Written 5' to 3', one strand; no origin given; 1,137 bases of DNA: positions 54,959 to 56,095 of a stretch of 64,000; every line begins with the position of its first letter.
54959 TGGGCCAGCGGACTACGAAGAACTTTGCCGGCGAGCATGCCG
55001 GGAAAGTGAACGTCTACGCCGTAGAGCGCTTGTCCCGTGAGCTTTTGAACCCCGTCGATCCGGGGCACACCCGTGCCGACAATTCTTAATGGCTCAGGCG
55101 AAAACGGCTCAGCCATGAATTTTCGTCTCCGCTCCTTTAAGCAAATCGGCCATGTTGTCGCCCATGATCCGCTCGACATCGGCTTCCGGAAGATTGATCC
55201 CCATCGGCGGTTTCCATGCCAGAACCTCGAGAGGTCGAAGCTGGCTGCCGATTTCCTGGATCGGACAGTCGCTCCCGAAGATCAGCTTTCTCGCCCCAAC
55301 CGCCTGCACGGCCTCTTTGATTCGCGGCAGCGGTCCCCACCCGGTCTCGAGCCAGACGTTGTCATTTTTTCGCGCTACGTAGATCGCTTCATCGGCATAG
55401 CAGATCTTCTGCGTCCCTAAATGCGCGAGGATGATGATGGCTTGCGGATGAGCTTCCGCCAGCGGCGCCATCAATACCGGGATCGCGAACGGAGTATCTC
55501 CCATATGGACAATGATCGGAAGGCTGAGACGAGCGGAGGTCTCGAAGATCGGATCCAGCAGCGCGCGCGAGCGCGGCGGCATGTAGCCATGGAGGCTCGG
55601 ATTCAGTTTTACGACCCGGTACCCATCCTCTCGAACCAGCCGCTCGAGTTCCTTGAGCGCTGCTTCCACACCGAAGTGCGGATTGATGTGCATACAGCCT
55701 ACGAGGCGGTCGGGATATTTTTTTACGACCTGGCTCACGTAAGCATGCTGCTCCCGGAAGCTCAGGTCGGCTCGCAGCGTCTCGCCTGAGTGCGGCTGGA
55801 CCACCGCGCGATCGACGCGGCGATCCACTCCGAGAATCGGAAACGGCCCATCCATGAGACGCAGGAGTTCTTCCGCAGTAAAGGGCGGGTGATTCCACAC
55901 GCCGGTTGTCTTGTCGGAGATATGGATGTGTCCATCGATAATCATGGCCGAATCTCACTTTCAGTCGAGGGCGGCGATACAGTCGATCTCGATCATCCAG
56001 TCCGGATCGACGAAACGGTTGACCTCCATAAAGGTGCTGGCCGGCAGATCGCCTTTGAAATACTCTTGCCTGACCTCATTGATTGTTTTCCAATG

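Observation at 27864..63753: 36-kb unidirectional array combining Mo-hydroxylases with five decarboxylase candidates: putative heteroaromatic polycarboxylate catabolism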

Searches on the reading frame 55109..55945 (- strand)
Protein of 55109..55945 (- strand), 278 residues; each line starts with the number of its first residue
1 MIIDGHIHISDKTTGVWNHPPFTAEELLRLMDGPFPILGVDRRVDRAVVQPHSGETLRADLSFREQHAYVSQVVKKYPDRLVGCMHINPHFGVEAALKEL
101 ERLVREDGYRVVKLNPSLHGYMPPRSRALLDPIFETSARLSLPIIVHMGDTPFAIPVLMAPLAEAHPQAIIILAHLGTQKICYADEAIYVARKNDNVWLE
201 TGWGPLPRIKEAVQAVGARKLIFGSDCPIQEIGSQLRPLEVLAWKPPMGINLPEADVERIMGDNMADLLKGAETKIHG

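Call 6: search_protein_families(library=pfam, proteins=[window:55109-55945:-], max_evalue=0.00001)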
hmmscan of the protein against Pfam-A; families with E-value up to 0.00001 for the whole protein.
window:55109-55945:- (278 aa): 1 family
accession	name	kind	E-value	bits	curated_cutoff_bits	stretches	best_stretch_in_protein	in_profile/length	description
PF04909.20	Amidohydro_2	-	8.3e-33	114.8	26.4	1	3-269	1-287/289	Amidohydrolase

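Call 10: search_protein_families(library=ncbifam, proteins=[window:55109-55945:-], max_evalue=0.00001)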
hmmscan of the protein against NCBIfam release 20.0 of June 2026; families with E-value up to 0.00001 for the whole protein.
window:55109-55945:- (278 aa): 0 families

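Call 17: search_solved_structures(query=window:55109-55945:-, max_evalue=0.001)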
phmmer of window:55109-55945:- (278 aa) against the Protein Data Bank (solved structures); distinct sequences matched with E-value up to 0.001: 7.
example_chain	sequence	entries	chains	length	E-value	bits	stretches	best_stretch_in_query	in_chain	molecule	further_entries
4inf_A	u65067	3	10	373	4.4e-07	33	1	69-158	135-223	METAL-DEPENDENT HYDROLASE | 5-Carboxyvanillate Decarboxylase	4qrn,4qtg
4qs5_A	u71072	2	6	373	2.1e-06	30.8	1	69-158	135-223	Ligw2 Decarboxylase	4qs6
2gwg_A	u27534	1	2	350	4.1e-05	26.5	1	73-149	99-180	4-oxalomesaconate hydratase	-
6dxq_A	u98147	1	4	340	0.00053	22.9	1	48-150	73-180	4-oxalomesaconate hydratase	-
6dwv_B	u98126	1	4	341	0.00053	22.9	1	48-150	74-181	4-oxalomesaconate hydratase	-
6dxs_A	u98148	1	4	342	0.00055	22.8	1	48-150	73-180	4-oxalomesaconate hydratase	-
3cjp_A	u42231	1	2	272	0.0006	22.7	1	70-239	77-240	Predicted amidohydrolase, dihydroorotase family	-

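Call 42: find_homologous_proteins(query=window:55109-55945:-, max_evalue=0.00001)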
Query window:55109-55945:- (278 aa): 129 proteins with E <= 0.00001 among 1891 candidates; the best 120 are listed.
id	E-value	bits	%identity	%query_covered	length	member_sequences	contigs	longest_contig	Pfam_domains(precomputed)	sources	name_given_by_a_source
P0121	2.4e-186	636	100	100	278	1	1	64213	PF04909.21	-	-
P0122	2.9e-164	564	87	100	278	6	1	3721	PF01026.28,PF04909.21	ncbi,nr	ncbi:MAG: amidohydrolase [Deltaproteobacteria bacterium]|nr:amidohydrolase [Deltaproteobacteria bact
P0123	3.1e-158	544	85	100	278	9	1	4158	PF04909.21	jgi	jgi:predicted TIM-barrel fold metal-dependent hydrolase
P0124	6.6e-157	539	83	100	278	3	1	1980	PF04909.21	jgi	jgi:predicted TIM-barrel fold metal-dependent hydrolase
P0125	7.8e-157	539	84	100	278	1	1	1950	PF04909.21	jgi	jgi:hypothetical protein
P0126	9.8e-155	532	83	100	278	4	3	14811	PF04909.21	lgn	-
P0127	1.5e-148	512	81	98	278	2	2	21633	PF04909.21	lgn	-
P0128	1.9e-147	508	80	98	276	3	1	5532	PF04909.21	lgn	-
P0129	2.0e-147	508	81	98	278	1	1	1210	PF04909.21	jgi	jgi:predicted TIM-barrel fold metal-dependent hydrolase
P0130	3.2e-145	501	79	98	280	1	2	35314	PF04909.21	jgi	jgi:predicted TIM-barrel fold metal-dependent hydrolase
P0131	4.4e-145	501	79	98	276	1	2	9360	PF04909.21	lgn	-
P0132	7.1e-119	415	66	98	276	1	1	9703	PF04909.21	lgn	-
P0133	8.9e-114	398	84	75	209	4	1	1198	PF04909.21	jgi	jgi:predicted TIM-barrel fold metal-dependent hydrolase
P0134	3.5e-112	393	59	97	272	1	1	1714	PF01026.28,PF04909.21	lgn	-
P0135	9.7e-110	385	63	97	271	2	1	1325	PF04909.21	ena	-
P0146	5.4e-94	333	56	97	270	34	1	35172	PF04909.21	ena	-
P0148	8.5e-91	323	54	97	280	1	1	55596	PF04909.21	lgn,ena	-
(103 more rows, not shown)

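Call 43: find_encoding_contigs(protein=P0130, flank=10000, max_places=2)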
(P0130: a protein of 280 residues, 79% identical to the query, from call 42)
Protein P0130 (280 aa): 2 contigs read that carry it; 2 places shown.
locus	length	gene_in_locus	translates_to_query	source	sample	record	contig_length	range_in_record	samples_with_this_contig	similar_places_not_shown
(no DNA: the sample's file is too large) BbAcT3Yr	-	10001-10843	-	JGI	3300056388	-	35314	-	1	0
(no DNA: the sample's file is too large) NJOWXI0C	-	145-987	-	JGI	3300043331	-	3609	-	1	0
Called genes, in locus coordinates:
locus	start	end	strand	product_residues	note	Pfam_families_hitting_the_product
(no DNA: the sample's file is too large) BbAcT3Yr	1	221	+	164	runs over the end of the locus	PF00111:Fer2 (weak), PF01799:Fer2_2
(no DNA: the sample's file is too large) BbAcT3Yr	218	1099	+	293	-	PF02653:BPD_transp_2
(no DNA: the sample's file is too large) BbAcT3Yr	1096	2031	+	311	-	PF02653:BPD_transp_2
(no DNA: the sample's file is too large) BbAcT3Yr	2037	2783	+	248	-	PF00005:ABC_tran, PF12399:BCA_ABC_TP_C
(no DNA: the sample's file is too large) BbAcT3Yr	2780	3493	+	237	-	PF00005:ABC_tran, PF13555:AAA_29 (weak), PF13304:AAA_21 (weak)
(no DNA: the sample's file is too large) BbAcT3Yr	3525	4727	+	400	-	PF13433:Peripla_BP_5, PF13458:Peripla_BP_6, PF01094:ANF_receptor (weak)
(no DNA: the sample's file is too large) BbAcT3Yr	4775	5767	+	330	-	PF09084:NMT1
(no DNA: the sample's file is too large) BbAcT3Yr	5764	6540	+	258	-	PF00528:BPD_transp_1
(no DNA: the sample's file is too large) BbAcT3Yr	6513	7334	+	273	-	PF20703:nSTAND1 (weak), PF00005:ABC_tran, PF13304:AAA_21 (faint)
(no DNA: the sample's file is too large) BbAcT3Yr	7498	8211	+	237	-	PF00392:GntR, PF13412:HTH_24 (faint), PF07729:FCD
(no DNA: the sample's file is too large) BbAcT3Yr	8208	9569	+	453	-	PF20695:UbiD_N, PF01977:UbiD, PF20696:UbiD_C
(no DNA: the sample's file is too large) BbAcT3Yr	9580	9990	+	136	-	PF01042:Ribonuc_L-PSP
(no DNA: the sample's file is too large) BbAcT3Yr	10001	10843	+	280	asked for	PF04909:Amidohydro_2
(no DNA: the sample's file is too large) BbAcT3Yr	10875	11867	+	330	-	PF00296:Bac_luciferase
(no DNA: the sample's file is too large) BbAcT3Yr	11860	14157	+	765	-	PF01315:Ald_Xan_dh_C, PF02738:MoCoBD_1, PF20256:MoCoBD_2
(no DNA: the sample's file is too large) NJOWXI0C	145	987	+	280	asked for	PF04909:Amidohydro_2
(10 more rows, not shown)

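Call 44: find_encoding_contigs(protein=P0127, flank=10000, max_places=2)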
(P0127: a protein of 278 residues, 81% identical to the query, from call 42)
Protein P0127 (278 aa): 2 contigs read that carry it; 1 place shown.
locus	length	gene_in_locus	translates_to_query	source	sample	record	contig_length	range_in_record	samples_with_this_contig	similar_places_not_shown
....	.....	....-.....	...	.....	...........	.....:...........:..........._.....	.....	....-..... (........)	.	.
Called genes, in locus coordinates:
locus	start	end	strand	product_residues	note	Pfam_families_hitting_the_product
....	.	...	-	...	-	?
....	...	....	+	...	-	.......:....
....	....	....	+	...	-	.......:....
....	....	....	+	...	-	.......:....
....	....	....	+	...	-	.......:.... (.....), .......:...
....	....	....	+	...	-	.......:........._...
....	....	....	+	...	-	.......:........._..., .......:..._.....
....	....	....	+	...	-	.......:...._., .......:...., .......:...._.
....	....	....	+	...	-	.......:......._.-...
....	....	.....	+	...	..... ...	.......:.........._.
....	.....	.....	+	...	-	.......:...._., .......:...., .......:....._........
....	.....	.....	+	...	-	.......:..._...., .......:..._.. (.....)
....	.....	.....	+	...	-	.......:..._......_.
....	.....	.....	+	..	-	-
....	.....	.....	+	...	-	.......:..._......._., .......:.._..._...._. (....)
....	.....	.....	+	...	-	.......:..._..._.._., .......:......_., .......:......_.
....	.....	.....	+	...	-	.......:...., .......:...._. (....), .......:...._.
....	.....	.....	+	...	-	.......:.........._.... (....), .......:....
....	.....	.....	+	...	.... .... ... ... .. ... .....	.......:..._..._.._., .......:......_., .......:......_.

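Call 45: find_encoding_contigs(protein=P0146, flank=10000, max_places=1)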
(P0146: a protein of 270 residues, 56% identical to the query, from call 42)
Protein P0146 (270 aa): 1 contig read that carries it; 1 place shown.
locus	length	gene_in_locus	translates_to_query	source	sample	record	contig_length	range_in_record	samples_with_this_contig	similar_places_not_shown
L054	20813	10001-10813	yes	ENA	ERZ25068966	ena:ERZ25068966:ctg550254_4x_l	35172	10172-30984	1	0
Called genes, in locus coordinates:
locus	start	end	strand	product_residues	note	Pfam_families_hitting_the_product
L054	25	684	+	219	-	PF00557:Peptidase_M24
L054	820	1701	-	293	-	PF03328:HpcH_HpaI, PF15617:C-C_Bond_Lyase (faint)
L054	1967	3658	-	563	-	PF01326:PPDK_N, PF00391:PEP-utilizers (weak)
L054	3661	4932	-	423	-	PF00557:Peptidase_M24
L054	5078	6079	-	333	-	PF08240:ADH_N, PF16912:Glu_dehyd_C, PF00107:ADH_zinc_N, PF13602:ADH_zinc_N_2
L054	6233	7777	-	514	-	PF03747:ADP_ribosyl_GH, PF22784:PTP-SAK, PF22785:Tc-R-P, PF00782:DSPc (weak)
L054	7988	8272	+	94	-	-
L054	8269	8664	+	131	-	-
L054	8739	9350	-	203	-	PF07687:M20_dimer, PF01546:Peptidase_M20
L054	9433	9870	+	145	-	-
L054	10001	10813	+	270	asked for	PF04909:Amidohydro_2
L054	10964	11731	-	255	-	PF00106:adh_short, PF08659:KR, PF13561:adh_short_C2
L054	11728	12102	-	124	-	PF00106:adh_short, PF13561:adh_short_C2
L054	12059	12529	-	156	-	PF00106:adh_short, PF01370:Epimerase (faint), PF08659:KR, PF13561:adh_short_C2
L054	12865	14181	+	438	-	PF00270:DEAD, PF04851:ResIII, PF00271:Helicase_C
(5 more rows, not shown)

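Call 46: find_encoding_contigs(protein=P0148, flank=10000, max_places=1)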
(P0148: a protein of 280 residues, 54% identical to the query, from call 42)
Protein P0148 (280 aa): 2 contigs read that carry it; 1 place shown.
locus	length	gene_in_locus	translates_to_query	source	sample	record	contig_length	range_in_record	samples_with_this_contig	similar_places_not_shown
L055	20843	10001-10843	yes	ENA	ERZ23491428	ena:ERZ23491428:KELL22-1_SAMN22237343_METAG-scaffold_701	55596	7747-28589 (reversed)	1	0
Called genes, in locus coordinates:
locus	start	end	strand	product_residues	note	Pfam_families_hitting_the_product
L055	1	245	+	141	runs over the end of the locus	-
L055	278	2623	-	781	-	PF01315:Ald_Xan_dh_C, PF02738:MoCoBD_1, PF20256:MoCoBD_2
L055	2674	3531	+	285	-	PF00941:FAD_binding_5, PF03450:CO_deh_flav_C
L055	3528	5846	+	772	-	PF01315:Ald_Xan_dh_C, PF02738:MoCoBD_1, PF20256:MoCoBD_2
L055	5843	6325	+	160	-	PF00111:Fer2, PF01799:Fer2_2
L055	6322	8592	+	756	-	PF01315:Ald_Xan_dh_C, PF02738:MoCoBD_1, PF20256:MoCoBD_2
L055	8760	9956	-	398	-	PF01546:Peptidase_M20, PF07687:M20_dimer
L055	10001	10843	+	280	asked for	PF04909:Amidohydro_2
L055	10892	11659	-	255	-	PF00106:adh_short, PF08659:KR, PF13561:adh_short_C2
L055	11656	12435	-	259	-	PF00106:adh_short, PF01370:Epimerase (weak), PF08659:KR, PF13561:adh_short_C2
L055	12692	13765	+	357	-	PF00296:Bac_luciferase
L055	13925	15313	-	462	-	PF01979:Amidohydro_1, PF07969:Amidohydro_3 (weak), PF12890:DHOase (faint), PF07969:Amidohydro_3 (weak)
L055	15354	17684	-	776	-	PF01315:Ald_Xan_dh_C, PF02738:MoCoBD_1, PF20256:MoCoBD_2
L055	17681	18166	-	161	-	PF00111:Fer2, PF01799:Fer2_2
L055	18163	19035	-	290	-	PF00941:FAD_binding_5, PF03450:CO_deh_flav_C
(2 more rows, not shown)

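Call 54: search_dna_similar(query=window:55109-55945:-, collection=plasmids, mode=protein, max_evalue=0.001, max_rows=25)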
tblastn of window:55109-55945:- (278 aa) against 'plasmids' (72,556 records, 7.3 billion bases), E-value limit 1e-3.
Records with a match: 183; places in all: 289; records where one place covers at least 80% of the query: 123.
Best place of each record, by identity: <60% 183.
By first word of the organism name: Sinorhizobium 63; Ensifer 12; Bacillus 9; Haloferax 8; Burkholderia 7; Thermus 7; Streptomyces 7; Rhizobium 7; Paracoccus 6; Caballeronia 5; and 38 more.
By predicted mobility (MOB-suite, as given by PLSDB): non-mobilizable 90; mobilizable 70; conjugative 23.
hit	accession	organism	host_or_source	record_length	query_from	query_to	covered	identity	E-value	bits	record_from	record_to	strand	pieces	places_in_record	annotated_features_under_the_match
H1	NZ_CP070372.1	Paracoccus methylovorus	whole organism,grassland soil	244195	1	275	99%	37.7%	1e-54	196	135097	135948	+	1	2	amidohydrolase family protein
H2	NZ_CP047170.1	Ponticoccus alexandrii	surface sea water,shallow sea, symbosis ...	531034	1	269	97%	38.5%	4e-58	206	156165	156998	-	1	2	amidohydrolase family protein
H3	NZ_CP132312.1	Shinella zoogloeoides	Homo sapiens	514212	1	269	97%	38.5%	2e-57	205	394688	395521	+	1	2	amidohydrolase family protein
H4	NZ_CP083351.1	Ensifer adhaerens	cell culture,The sample was isolated ...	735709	1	269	97%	38.5%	3e-57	204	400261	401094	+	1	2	amidohydrolase family protein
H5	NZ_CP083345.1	Ensifer adhaerens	cell culture,soil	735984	1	269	97%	38.5%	3e-57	204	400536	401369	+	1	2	amidohydrolase family protein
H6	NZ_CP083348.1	Ensifer adhaerens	cell culture,soil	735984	1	269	97%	38.5%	3e-57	204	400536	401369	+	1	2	amidohydrolase family protein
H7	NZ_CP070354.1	Ensifer sp. PDNC004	cell culture,Plastic debris in ...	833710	1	269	97%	38.5%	6e-57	203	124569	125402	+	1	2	amidohydrolase family protein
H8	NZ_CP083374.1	Ensifer canadensis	Melilotus albus,Cell Culture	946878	1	269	97%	38.5%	6e-57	203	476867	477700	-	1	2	amidohydrolase family protein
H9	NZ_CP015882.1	Ensifer adhaerens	silty clay loam soil (pH 6.1)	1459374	1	269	97%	38.5%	6e-57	203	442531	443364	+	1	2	none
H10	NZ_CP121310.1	Ensifer adhaerens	bacterial colony,soil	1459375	1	269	97%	38.5%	6e-57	203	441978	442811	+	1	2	none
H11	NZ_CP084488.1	Ensifer adhaerens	cellculture,soil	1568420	1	269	97%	38.5%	6e-57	203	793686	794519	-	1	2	none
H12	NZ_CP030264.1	Ensifer adhaerens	Zea mays,whole organism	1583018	1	269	97%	38.5%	6e-57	203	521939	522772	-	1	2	none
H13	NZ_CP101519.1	Ensifer adhaerens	cell cuture,rhizosphere soil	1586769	1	269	97%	38.5%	6e-57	203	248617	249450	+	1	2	none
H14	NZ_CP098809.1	Ensifer adhaerens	whole organism,soil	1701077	1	269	97%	38.5%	6e-57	203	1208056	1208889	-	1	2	none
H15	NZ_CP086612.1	Shinella zoogloeoides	-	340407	1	269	97%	38.5%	9e-57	203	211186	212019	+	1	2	amidohydrolase family protein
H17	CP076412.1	Ralstonia wenshanensis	soil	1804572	1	269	97%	38.2%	2e-52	190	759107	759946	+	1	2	amidohydrolase family protein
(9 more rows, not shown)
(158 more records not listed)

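Call 56: get_annotated_region(hit=H17, flank=10000)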
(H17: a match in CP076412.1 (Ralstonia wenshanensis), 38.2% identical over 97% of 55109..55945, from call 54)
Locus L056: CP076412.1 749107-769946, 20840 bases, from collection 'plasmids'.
description: Ralstonia wenshanensis strain 56D2 plasmid p56D2, complete sequence
organism: Ralstonia wenshanensis (NCBI taxid 2842456)
taxonomy: Bacteria; Pseudomonadota; Betaproteobacteria; Burkholderiales; Burkholderiaceae; Ralstonia; Ralstonia wenshanensis
host: -; source: soil; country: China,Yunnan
typing (MOB-suite, as given by PLSDB): non-mobilizable
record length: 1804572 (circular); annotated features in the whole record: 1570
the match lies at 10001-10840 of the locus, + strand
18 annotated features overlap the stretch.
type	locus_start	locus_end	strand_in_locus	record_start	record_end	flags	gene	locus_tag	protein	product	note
CDS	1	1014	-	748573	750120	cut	-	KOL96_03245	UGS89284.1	CoA-acylating methylmalonate-semialdehyde dehydrogenase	-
CDS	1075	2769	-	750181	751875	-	-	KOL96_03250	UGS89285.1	AMP-binding protein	-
CDS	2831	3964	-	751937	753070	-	-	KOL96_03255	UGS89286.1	acyl-CoA dehydrogenase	-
CDS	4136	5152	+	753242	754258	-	-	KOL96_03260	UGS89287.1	AraC family transcriptional regulator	-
CDS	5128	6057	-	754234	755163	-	-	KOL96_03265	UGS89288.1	LysR family transcriptional regulator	-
CDS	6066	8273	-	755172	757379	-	-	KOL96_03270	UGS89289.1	molybdopterin-dependent oxidoreductase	-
CDS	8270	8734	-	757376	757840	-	-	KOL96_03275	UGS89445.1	(2Fe-2S)-binding protein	-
CDS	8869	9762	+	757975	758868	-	-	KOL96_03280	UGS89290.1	LysR family transcriptional regulator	-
CDS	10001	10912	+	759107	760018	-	-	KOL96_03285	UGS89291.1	amidohydrolase family protein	-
CDS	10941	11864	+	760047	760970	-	-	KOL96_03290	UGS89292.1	amidohydrolase family protein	-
CDS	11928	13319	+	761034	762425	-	-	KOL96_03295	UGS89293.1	UbiD family decarboxylase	-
CDS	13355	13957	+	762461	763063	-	-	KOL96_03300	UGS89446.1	UbiX family flavin prenyltransferase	-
CDS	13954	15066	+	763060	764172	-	-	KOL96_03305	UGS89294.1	GTP-binding protein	-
CDS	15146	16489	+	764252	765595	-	-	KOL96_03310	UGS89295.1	purine permease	-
CDS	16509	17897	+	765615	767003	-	-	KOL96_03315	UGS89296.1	amidohydrolase family protein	-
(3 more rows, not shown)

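Call 57: get_annotated_region(hit=H1, flank=10000)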
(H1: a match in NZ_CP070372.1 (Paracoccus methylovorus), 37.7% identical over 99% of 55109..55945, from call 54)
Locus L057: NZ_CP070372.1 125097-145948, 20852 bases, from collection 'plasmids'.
description: Paracoccus methylovorus strain H4-D09 plasmid p2, complete sequence
organism: Paracoccus methylovorus (NCBI taxid 2812658)
taxonomy: Bacteria; Pseudomonadota; Alphaproteobacteria; Rhodobacterales; Paracoccaceae; Paracoccus; Paracoccus methylovorus
host: -; source: whole organism,grassland soil; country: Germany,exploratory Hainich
typing (MOB-suite, as given by PLSDB): mobilizable; replicon rep_cluster_229; relaxase MOBP
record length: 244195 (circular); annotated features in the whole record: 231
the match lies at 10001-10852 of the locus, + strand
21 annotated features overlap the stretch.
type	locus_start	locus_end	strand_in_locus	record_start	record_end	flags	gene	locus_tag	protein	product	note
CDS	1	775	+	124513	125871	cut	-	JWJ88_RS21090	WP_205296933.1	FAD-binding oxidoreductase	-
CDS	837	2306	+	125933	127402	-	aldA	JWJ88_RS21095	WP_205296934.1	aldehyde dehydrogenase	-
CDS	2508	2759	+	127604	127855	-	-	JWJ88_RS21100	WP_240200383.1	helix-turn-helix domain-containing protein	-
CDS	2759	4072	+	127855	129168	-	-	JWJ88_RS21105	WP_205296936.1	type II toxin-antitoxin system HipA family toxin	-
CDS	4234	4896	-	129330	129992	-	-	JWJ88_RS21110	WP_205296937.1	calcium-binding protein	-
CDS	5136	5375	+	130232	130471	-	-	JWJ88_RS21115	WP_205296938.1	PepSY domain-containing protein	-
CDS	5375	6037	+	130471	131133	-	-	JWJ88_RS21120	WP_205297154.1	response regulator transcription factor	GO:0000160 - phosphorelay signal transduction system [Evidence IEA]; GO:0006355 - regulation of DNA-templated ...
CDS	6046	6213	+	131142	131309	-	-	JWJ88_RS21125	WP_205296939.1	hypothetical protein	-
CDS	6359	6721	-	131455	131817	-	tnpB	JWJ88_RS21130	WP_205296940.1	IS66 family insertion sequence element accessory protein TnpB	-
CDS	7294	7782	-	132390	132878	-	-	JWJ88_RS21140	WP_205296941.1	transposase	GO:0006313 - DNA transposition [Evidence IEA]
CDS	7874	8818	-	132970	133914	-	-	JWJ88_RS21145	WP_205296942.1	LysR substrate-binding domain-containing protein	-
CDS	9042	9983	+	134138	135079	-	-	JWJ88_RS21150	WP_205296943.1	amidohydrolase family protein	-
CDS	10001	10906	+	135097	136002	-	-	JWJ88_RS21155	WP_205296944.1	amidohydrolase family protein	-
CDS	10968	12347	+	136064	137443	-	-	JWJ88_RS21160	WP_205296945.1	UbiD family decarboxylase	-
CDS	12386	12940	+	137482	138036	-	-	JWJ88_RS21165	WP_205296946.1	UbiX family flavin prenyltransferase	-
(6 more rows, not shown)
